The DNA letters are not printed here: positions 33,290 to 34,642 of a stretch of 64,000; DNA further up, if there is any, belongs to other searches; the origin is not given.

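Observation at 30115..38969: Uronic-acid branch with a heparosan-type glucuronyl C5-epimerase-like protein and an AsnB-like amidotransferase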

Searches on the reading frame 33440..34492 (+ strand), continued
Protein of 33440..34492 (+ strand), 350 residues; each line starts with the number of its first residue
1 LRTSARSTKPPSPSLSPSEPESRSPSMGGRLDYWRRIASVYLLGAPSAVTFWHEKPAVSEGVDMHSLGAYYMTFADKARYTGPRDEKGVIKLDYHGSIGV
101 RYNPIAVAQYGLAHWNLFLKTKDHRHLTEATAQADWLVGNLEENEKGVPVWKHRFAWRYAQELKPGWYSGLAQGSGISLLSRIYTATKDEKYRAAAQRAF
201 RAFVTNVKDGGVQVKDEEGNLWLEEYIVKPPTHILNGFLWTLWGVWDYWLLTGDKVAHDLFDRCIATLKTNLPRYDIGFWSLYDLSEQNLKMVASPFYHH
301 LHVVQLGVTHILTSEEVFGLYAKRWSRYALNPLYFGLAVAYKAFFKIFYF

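Call 28: search_protein_families(library=pfam, proteins=[L037:13626-15194:+, L079:12372-13493:-, L081:8811-9890:+, L070:8347-9234:+, L073:17682-19358:+, L057:7347-8777:+, L047:19955-20963:+, L051:16838-17944:+, L066:6935-8041:+, L034:7882-8706:+], max_evalue=0.0001)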
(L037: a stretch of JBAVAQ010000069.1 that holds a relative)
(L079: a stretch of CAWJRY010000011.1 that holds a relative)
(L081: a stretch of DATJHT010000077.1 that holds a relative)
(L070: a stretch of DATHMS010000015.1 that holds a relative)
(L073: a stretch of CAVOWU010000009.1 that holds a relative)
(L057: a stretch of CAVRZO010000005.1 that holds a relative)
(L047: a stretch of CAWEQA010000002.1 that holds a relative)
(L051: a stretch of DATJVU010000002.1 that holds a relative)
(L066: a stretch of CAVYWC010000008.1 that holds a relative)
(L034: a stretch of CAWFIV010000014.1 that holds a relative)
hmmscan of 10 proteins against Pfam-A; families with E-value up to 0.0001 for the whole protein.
L037:13626-15194:+ (522 aa): 1 family
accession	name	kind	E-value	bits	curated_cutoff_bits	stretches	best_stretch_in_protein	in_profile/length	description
PF00953.26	Glycos_transf_4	-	5.8e-38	130.8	27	1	87-239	3-158/160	Glycosyl transferase family 4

L079:12372-13493:- (373 aa): 3 families
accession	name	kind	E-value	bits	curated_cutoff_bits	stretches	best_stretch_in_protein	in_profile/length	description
PF02563.21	Poly_export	-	9.2e-21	74.3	28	1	104-176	6-76/77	Polysaccharide biosynthesis/export protein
PF22461.2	SLBB_2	-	6.8e-18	65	27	2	265-343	3-79/79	SLBB domain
PF10531.15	SLBB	-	2.6e-17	62.8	27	2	184-229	2-49/55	SLBB domain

L081:8811-9890:+ (359 aa): 0 families

L070:8347-9234:+ (295 aa): 3 families
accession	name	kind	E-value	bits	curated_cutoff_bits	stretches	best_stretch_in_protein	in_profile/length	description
PF13185.12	GAF_2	-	1.6e-16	61.2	28.6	1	145-279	2-135/136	GAF domain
PF01590.32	GAF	-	5.3e-12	46.9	22.4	1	146-279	1-133/133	GAF domain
PF13492.12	GAF_3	-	8.4e-08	33.1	27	1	151-281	6-129/129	GAF domain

L073:17682-19358:+ (558 aa): 4 families
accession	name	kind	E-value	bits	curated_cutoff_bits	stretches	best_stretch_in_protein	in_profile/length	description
PF13185.12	GAF_2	-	7.2e-16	59.1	28.6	1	164-296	2-131/136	GAF domain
PF08238.18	Sel1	-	7e-15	55.3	30.7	1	440-474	2-36/36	Sel1 repeat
PF07238.19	PilZ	-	3.9e-12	46.8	22.5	1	14-115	1-101/102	PilZ domain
PF01590.32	GAF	-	2.4e-11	44.7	22.4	1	165-296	1-129/133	GAF domain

L057:7347-8777:+ (476 aa): 2 families
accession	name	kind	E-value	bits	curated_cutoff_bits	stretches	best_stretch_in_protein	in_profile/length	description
PF16861.10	Carbam_trans_C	-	1.9e-71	239.5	27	1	305-472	1-169/170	Carbamoyltransferase C-terminus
PF02543.21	Carbam_trans_N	-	2.5e-41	142.7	24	1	23-252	129-346/346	Carbamoyltransferase N-terminus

L047:19955-20963:+ (336 aa): 1 family
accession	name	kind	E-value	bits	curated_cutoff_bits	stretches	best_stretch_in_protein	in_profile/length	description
PF04055.27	Radical_SAM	-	8.5e-17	62.3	29.5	1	99-249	6-162/166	Radical SAM superfamily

L051:16838-17944:+ (368 aa): 2 families
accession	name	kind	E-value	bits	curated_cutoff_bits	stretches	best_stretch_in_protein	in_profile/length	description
PF02350.25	Epimerase_2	-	5.9e-107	358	30.6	1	21-362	1-346/347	UDP-N-acetylglucosamine 2-epimerase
PF13579.12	Glyco_trans_4_4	-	2.3e-06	28.5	29.7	1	21-170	12-157/158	Glycosyl transferase 4-like domain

L066:6935-8041:+ (368 aa): 1 family
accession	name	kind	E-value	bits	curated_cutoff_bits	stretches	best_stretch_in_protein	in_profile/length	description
PF10009.15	DUF2252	-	7.1e-28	98.2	22.3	1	29-148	3-120/392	Uncharacterized protein conserved in bacteria (DUF2252)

L034:7882-8706:+ (274 aa): 1 family
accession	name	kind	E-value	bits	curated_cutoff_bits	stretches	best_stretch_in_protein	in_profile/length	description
PF19420.4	DDAH_eukar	-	1.2e-11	44.8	23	1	19-269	11-286/291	N,N dimethylarginine dimethylhydrolase, eukaryotic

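Call 37: list_cluster_members(proteins=[window:33518-34489:+, window:30115-31356:+, window:31366-33531:+, window:37053-38969:-, window:43010-44074:+, window:28853-30121:-])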
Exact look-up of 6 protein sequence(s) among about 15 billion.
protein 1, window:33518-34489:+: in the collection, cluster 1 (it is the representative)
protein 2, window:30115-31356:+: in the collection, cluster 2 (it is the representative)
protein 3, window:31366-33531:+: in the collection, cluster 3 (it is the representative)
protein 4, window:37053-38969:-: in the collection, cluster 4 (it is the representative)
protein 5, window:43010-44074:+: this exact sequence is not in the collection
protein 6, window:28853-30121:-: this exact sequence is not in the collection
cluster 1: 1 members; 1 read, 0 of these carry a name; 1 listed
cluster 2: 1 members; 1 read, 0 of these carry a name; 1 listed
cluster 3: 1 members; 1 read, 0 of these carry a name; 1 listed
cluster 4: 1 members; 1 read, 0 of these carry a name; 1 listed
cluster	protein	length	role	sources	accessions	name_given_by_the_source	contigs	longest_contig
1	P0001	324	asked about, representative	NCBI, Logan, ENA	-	-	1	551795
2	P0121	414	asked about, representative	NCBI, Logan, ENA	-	-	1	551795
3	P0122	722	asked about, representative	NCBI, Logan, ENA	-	-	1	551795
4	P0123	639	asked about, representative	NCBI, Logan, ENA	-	-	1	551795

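Call 40: predict_structure(alignment_id=A1)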
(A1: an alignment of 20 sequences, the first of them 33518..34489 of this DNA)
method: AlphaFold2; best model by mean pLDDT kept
length: 324 residues; sequences in the alignment: 20
mean_pLDDT: 91.1   pTM: 0.90
mean pLDDT of the five models: 91.1, 89.3, 86.8, 86.2, 80.7
residues with pLDDT >= 90: 241; 70-90: 60; 50-70: 18; < 50: 5
segments of 3 or more residues with pLDDT < 50: none
pLDDT, mean of each block of 10 residues (from residue 1): 55 53 80 90 95 92 89 92 98 97 99 98 97 85 98 98 99 98 97 95 92 98 98 99 97 90 82 95 95 97 91 86 72
secondary structure, 60 per line:
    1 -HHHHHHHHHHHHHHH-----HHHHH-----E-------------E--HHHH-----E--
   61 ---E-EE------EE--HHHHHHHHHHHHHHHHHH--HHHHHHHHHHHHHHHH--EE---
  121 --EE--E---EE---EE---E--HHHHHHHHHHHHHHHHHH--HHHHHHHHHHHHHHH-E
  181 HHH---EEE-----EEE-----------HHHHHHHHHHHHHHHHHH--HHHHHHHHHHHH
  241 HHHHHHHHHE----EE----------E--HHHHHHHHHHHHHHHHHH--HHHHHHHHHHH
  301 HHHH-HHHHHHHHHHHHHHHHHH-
elements in order: H2-16 H22-26 H49-52 H78-95 H98-113 H144-161 H164-178 E187-189 E195-197 H209-226 H229-249 H270-287 H290-304 H306-323

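Call 45: fold_search(model_id=the predicted structure, library=pdb)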
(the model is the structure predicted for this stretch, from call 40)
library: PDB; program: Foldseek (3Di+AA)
matches with E <= 10: 759; with E <= 0.001: 16
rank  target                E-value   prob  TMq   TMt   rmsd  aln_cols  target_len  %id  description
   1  6hzz_B                2.2e-14  1.00  0.59  0.37   2.0       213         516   34  Structure of human D-glucuronyl C5 epimerase (released 2019-04-03)
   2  4pw2                  2.3e-14  1.00  0.58  0.38   2.1       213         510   33  Crystal structure of D-glucuronyl C5 epimerase (released 2015-01-14)
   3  4pxq_B                2.3e-14  1.00  0.58  0.37   2.1       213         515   33  Crystal structure of D-glucuronyl C5-epimerase in complex with heparin hexasaccharide (released 2015-01-14)
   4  6i01_B                2.5e-14  1.00  0.59  0.37   1.9       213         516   33  Structure of human D-glucuronyl C5 epimerase in complex with substrate (released 2019-04-03)
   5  6hzz_A                2.5e-14  1.00  0.59  0.38   1.9       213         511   34  Structure of human D-glucuronyl C5 epimerase (released 2019-04-03)
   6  6i01_A                3.7e-14  1.00  0.59  0.38   1.9       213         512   33  Structure of human D-glucuronyl C5 epimerase in complex with substrate (released 2019-04-03)
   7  6i02_A                5.1e-14  1.00  0.59  0.38   2.0       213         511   33  Structure of human D-glucuronyl C5 epimerase in complex with product (released 2019-04-03)
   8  4pxq_A                1.2e-13  1.00  0.58  0.37   2.1       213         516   33  Crystal structure of D-glucuronyl C5-epimerase in complex with heparin hexasaccharide (released 2015-01-14)
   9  5zig_A                5.3e-04  1.00  0.49  0.40  11.9       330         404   13  The Structure of cellobiose 2-epimerase from Spirochaeta thermophila DSM 6192 (released 2019-04-10)
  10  5agd_B                5.6e-04  1.00  0.45  0.43   7.2       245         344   14  An inactive (D125N) variant of the catalytic domain, BcGH76, of Bacillus circulans Aman6 in complex with alpha-1,6-man (released 2015-03-25)
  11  4d4c_B                7.1e-04  1.00  0.45  0.44   5.7       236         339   14  The catalytic domain, BcGH76, of Bacillus circulans Aman6 in complex with 1,6-ManDMJ (released 2015-03-25)
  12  5n0f_B                8.6e-04  1.00  0.45  0.43   7.2       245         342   14  The catalytic domain, BcGH76, of Bacillus circulans Aman6 in complex with 1,6-ManSIFG (released 2017-08-09)
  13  4v1s_A                8.6e-04  1.00  0.46  0.42   5.8       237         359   17  Structure of the GH76 alpha-mannanase BT2949 from Bacteroides thetaiotaomicron (released 2015-02-11)
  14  4d4b_A                9.4e-04  1.00  0.45  0.44   7.4       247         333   13  The catalytic domain, BcGH76, of Bacillus circulans Aman6 in complex with MSMSMe (released 2015-03-25)
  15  8wbu                  9.4e-04  1.00  0.49  0.42  10.7       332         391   13  The crystal structure of circular mannose with mutant H247F of the cellobiose 2-epimerase from Caldicellulosiruptor sacc (released 2023-10-25)
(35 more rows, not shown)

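Call 49: search_dna_similar(query=window:33518-34489:+, collection=plasmids, mode=protein, max_evalue=0.001, max_rows=25)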
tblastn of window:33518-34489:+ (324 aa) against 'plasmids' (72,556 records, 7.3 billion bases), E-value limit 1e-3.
Records with a match: 7; places in all: 7; records where one place covers at least 80% of the query: 4.
Best place of each record, by identity: <60% 7.
By first word of the organism name: Streptomyces 4; Priestia 2; Deinococcus 1.
By predicted mobility (MOB-suite, as given by PLSDB): non-mobilizable 6; mobilizable 1.
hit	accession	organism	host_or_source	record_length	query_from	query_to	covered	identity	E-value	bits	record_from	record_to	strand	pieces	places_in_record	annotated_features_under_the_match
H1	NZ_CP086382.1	Deinococcus radiophilus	Harpadon nehereus,cell culture,2 Mrad ...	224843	77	302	70%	35.1%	6e-27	118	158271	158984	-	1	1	D-glucuronyl C5-epimerase family protein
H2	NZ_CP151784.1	Priestia megaterium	whole organism,soil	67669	37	303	82%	28.3%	1e-20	100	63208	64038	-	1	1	D-glucuronyl C5-epimerase family protein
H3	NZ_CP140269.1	Priestia megaterium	Single cell,ginseng rhizosphere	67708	37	303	82%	28.3%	1e-20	100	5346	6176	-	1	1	D-glucuronyl C5-epimerase family protein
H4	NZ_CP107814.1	Streptomyces longwoodensis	-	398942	16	277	81%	27.1%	2e-11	72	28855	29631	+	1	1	D-glucuronyl C5-epimerase family protein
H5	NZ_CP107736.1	Streptomyces longwoodensis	-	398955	16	277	81%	27.1%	2e-11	72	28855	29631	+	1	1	D-glucuronyl C5-epimerase family protein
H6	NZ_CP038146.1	Streptomyces sp. S501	cell culture,sediment from seaside ...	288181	59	277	68%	26.1%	3e-10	69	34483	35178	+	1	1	D-glucuronyl C5-epimerase family protein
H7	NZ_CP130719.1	Streptomyces sp. NBC_01334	-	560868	77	277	62%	28.3%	2e-9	66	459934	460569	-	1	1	D-glucuronyl C5-epimerase family protein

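Call 50: get_annotated_region(hit=H2, flank=9000)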
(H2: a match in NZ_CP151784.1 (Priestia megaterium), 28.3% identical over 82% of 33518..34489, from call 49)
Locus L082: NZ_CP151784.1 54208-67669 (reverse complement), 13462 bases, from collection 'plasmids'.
description: Priestia megaterium strain IMGN6 plasmid unnamed4, complete sequence
organism: Priestia megaterium (NCBI taxid 1404)
taxonomy: Bacteria; Bacillota; Bacilli; Bacillales; Bacillaceae; Priestia; Priestia megaterium
host: -; source: whole organism,soil; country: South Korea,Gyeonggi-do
typing (MOB-suite, as given by PLSDB): non-mobilizable; replicon rep_cluster_237
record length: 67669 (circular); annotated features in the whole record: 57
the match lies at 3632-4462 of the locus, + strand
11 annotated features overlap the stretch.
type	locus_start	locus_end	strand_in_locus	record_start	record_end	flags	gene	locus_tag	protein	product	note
CDS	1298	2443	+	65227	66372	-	-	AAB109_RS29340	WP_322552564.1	DegT/DnrJ/EryC1/StrS family aminotransferase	-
CDS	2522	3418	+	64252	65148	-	-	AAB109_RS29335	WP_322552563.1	GNAT family N-acetyltransferase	-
CDS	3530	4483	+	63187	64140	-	-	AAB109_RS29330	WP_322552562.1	D-glucuronyl C5-epimerase family protein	-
CDS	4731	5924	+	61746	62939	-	-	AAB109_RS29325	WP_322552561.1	glycosyltransferase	-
CDS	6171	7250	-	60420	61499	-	wecB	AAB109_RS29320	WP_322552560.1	UDP-N-acetylglucosamine 2-epimerase (non-hydrolyzing)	GO:0009103 - lipopolysaccharide biosynthetic process [Evidence IEA]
CDS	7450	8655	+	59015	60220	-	-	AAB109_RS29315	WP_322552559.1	glycosyltransferase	-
CDS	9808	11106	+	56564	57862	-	-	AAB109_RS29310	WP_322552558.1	nucleotide sugar dehydrogenase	GO:0000271 - polysaccharide biosynthetic process [Evidence IEA]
CDS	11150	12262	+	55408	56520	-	-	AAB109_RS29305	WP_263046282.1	DegT/DnrJ/EryC1/StrS family aminotransferase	-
CDS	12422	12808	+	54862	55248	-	-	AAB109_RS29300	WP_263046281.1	YuzF family protein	-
CDS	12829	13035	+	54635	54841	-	-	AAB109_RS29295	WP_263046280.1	hypothetical protein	-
CDS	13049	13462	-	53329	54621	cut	-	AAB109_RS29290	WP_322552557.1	glycosyltransferase family 2 protein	-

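Call 51: get_annotated_region(hit=H1, flank=9000)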
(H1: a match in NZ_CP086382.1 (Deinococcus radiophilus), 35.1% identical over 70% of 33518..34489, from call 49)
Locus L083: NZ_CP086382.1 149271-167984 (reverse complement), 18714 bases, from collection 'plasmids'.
description: Deinococcus radiophilus strain ATCC 27603 plasmid pRadio2, complete sequence
organism: Deinococcus radiophilus (NCBI taxid 32062)
taxonomy: Bacteria; Deinococcota; Deinococci; Deinococcales; Deinococcaceae; Deinococcus; Deinococcus radiophilus
host: -; source: Harpadon nehereus,cell culture,2 Mrad irradiated Bombay duck; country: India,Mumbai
typing (MOB-suite, as given by PLSDB): non-mobilizable
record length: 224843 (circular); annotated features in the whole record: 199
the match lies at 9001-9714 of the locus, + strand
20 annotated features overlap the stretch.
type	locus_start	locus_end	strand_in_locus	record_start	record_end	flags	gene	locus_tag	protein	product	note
CDS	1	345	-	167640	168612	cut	-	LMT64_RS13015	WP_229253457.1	IS630 family transposase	-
CDS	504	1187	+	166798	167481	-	-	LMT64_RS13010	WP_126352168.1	DUF421 domain-containing protein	-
CDS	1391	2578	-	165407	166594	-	-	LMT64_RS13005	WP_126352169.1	Gfo/Idh/MocA family oxidoreductase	-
CDS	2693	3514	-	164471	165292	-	-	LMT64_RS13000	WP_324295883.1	ABC transporter ATP-binding protein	-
CDS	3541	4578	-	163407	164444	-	-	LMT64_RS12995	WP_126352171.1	iron ABC transporter permease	GO:0006826 - iron ion transport [Evidence IEA]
CDS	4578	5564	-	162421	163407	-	-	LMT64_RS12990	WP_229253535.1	iron ABC transporter permease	GO:0006826 - iron ion transport [Evidence IEA]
CDS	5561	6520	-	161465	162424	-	-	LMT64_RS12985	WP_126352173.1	sucrase ferredoxin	-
CDS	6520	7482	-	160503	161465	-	-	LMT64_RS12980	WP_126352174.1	ABC transporter substrate-binding protein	-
CDS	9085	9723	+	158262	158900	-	-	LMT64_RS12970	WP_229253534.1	D-glucuronyl C5-epimerase family protein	-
CDS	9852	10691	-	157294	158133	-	-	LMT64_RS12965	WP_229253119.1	integrase core domain-containing protein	GO:0015074 - DNA integration [Evidence IEA]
CDS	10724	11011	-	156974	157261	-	-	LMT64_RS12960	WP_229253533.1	transposase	GO:0006313 - DNA transposition [Evidence IEA]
CDS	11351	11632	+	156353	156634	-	-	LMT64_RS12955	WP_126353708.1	hypothetical protein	-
CDS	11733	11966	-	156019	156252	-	-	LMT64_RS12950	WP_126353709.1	GTP-binding protein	-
CDS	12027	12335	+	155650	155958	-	-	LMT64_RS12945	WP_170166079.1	transposase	GO:0006313 - DNA transposition [Evidence IEA]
CDS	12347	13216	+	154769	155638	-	-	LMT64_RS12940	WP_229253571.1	IS3 family transposase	-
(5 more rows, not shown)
